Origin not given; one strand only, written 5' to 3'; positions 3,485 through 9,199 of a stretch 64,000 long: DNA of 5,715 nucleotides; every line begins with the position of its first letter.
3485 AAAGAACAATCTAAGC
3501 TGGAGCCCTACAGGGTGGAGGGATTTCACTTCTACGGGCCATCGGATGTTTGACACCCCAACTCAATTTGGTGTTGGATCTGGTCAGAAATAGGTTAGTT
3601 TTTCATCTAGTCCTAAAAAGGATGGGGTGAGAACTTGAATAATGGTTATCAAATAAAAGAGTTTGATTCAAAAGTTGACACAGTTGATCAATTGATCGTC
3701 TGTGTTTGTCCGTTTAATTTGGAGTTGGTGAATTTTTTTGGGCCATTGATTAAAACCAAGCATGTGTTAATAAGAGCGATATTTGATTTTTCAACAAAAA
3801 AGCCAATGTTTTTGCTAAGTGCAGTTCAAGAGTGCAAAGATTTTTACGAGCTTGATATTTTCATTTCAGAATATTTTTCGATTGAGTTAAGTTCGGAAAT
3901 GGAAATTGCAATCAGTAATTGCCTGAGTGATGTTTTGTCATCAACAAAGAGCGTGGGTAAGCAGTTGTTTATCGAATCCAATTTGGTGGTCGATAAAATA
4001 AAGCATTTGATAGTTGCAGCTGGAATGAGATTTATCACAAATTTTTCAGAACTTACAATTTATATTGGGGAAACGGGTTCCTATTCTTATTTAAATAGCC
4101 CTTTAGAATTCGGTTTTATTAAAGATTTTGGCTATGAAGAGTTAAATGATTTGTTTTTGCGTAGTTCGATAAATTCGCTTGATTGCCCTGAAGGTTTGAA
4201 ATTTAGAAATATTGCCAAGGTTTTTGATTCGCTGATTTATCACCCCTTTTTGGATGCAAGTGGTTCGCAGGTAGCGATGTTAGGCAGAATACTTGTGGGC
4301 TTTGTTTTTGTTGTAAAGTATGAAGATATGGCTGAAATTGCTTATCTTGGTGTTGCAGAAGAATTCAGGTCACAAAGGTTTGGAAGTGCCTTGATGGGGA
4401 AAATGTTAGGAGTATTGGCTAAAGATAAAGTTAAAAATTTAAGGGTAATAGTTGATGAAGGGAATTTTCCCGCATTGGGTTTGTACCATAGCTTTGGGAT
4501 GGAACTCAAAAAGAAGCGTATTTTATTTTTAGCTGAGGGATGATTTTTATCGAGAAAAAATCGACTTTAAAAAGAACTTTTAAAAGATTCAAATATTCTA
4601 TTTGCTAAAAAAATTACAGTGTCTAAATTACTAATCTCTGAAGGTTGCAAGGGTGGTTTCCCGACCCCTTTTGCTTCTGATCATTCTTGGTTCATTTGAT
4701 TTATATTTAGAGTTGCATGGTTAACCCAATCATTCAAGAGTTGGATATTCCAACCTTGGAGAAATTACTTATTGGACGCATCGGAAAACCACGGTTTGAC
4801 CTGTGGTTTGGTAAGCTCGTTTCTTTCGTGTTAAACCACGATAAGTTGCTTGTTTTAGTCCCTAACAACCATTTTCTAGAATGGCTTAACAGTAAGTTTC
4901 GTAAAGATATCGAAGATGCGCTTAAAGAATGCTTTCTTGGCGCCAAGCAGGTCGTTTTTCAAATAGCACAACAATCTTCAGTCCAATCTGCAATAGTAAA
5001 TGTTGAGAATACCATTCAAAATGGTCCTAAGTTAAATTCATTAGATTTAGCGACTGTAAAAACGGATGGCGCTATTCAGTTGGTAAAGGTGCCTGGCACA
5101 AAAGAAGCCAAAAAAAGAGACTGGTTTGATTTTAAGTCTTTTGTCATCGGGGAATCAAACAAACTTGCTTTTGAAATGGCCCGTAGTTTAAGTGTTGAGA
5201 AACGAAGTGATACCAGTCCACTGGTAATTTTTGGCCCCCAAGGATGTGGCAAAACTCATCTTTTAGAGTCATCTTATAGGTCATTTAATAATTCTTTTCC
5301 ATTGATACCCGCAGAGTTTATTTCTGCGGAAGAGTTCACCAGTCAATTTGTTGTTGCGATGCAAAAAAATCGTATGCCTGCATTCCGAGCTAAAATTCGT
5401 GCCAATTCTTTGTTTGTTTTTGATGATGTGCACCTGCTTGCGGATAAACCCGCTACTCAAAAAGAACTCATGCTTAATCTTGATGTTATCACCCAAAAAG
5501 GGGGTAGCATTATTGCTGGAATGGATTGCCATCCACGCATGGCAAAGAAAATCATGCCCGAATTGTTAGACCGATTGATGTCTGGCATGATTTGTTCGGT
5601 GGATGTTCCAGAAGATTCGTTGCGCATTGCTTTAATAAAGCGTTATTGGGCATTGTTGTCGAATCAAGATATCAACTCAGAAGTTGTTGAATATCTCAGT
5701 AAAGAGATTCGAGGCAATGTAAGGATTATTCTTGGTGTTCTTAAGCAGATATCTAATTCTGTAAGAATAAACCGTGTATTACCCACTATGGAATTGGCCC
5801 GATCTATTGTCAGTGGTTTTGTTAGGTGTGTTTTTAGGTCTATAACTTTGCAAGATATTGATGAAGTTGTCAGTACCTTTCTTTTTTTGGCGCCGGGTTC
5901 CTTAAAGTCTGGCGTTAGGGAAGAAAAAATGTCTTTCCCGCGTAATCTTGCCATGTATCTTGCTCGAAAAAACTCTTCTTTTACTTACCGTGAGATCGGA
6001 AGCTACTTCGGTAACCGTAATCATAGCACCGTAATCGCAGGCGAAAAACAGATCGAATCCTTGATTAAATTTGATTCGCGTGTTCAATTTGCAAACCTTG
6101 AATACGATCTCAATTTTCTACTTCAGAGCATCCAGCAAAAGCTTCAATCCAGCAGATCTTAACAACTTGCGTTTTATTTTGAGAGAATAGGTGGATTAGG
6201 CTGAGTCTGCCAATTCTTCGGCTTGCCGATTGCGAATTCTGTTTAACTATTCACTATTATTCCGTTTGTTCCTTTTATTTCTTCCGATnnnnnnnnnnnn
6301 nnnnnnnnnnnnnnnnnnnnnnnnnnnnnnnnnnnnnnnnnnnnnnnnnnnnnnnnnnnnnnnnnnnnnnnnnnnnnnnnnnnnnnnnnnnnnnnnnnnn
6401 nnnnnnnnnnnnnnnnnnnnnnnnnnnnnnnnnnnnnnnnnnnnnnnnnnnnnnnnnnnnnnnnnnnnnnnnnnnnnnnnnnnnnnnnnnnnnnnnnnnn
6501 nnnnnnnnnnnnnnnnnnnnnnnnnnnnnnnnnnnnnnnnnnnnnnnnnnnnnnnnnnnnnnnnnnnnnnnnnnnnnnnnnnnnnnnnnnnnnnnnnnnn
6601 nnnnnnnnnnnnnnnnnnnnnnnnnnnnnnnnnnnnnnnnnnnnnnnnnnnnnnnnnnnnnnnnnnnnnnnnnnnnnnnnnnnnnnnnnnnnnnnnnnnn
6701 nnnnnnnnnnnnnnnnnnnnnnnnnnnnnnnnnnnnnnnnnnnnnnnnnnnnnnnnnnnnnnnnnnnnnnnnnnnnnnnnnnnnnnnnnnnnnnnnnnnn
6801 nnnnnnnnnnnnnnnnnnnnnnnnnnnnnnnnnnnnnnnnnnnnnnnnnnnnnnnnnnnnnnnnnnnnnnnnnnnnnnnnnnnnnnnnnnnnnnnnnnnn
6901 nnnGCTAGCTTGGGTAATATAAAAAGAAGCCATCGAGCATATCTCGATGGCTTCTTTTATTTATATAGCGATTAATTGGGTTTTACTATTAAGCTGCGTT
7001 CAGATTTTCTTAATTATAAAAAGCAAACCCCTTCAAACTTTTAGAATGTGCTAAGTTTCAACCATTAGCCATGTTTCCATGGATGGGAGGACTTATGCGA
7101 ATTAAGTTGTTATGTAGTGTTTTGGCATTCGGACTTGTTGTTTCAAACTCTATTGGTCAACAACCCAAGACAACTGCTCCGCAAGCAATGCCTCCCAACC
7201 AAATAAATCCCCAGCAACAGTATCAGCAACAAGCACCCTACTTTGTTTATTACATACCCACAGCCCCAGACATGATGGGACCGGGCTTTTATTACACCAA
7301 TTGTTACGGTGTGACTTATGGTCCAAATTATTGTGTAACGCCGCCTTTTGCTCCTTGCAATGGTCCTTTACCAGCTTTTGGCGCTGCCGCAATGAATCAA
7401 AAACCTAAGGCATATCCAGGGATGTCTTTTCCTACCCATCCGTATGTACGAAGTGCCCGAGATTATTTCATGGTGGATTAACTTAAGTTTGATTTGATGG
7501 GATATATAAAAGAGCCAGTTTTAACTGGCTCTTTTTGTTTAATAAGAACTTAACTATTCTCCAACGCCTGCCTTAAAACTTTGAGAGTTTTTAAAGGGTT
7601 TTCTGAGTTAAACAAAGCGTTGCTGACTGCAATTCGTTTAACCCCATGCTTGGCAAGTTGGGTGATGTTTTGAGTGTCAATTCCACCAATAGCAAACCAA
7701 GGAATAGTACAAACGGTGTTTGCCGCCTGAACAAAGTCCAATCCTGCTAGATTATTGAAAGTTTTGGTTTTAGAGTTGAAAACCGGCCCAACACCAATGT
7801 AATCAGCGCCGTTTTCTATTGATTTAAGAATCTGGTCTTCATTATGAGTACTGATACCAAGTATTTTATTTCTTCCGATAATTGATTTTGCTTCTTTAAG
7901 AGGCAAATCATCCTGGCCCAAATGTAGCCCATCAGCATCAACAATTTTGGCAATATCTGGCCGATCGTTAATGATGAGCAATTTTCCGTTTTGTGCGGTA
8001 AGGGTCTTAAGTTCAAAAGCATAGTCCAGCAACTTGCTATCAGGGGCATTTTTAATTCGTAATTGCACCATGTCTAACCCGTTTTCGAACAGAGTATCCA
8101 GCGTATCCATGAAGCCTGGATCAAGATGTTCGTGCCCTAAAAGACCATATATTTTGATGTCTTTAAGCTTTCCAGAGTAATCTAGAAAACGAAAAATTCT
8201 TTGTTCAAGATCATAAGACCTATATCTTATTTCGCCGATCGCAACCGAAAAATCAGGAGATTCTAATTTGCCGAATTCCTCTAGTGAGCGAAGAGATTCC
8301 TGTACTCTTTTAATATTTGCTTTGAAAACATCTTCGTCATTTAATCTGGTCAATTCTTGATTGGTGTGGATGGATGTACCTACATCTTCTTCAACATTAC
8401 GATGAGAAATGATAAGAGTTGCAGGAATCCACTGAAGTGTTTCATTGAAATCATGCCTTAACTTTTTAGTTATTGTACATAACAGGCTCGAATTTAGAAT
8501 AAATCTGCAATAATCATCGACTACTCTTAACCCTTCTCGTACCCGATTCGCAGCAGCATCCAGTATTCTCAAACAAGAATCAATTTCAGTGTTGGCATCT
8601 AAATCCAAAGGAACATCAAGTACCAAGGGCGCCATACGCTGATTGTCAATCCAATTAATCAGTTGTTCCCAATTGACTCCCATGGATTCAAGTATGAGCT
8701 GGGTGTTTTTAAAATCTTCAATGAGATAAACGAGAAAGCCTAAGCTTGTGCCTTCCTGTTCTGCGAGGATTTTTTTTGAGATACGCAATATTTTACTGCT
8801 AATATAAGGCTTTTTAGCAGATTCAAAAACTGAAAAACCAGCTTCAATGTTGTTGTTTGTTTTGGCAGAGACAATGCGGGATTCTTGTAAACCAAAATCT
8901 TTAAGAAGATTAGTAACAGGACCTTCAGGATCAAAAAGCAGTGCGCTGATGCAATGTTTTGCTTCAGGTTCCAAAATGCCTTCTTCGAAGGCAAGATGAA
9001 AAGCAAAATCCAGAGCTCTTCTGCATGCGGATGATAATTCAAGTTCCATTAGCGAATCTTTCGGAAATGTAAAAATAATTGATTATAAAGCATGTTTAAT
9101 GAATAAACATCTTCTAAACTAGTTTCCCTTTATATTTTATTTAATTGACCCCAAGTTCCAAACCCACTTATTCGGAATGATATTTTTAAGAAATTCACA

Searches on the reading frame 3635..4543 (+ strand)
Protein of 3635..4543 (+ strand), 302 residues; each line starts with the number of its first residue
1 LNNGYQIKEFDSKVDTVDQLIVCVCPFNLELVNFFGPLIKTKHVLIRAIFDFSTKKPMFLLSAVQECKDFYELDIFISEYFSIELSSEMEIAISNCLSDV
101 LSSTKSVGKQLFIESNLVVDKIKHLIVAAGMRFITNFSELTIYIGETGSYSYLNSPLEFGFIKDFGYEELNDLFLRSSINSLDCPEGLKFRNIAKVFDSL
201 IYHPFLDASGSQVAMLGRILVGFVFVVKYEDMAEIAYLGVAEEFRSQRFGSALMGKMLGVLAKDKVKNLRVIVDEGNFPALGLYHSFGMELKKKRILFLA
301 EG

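Call 73: search_protein_families(library=pfam, proteins=[window:3635-4543:+], max_evalue=0.00001)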
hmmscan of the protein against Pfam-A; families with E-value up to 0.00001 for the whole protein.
window:3635-4543:+ (302 aa): 2 families
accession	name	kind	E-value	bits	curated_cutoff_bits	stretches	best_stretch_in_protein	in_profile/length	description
PF00583.31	Acetyltransf_1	-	2.7e-09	37.7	20.7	1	209-289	33-116/116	Acetyltransferase (GNAT) family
PF13508.13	Acetyltransf_7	-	3.2e-06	27.8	27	1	218-288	12-81/84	Acetyltransferase (GNAT) domain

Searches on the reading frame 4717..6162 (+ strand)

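Call 73: search_protein_families(library=pfam, proteins=[window:4717-6162:+], max_evalue=0.00001)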
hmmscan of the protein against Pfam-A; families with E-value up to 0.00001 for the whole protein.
window:4717-6162:+ (481 aa): 4 families
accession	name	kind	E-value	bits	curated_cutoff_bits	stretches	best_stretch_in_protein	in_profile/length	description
PF00308.24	Bac_DnaA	-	7.2e-31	108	23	1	137-293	5-161/162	Bacterial DnaA ATPAse domain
PF08299.17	Bac_DnaA_C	-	2.6e-16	59.8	31.5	1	379-446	2-69/69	Bacterial dnaA protein helix-turn-helix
PF11638.13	DnaA_N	-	1.2e-07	31.8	24.6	1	21-70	14-64/65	DnaA N-terminal domain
PF00004.35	AAA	-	4.7e-06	27.5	21.2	0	170-264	2-101/131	ATPase family associated with various cellular activities (AAA)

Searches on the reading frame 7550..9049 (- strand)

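Call 73: search_protein_families(library=pfam, proteins=[window:7550-9049:-], max_evalue=0.00001)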
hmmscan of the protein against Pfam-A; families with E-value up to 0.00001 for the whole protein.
window:7550-9049:- (499 aa): 2 families
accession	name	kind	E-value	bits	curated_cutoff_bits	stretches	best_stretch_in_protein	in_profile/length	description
PF02581.23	TMP-TENI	-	7.4e-54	182.3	27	1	313-479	14-180/180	Thiamine monophosphate synthase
PF17792.6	ThiD2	-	6.8e-37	127.1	23.5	1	161-283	1-123/124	ThiD2 family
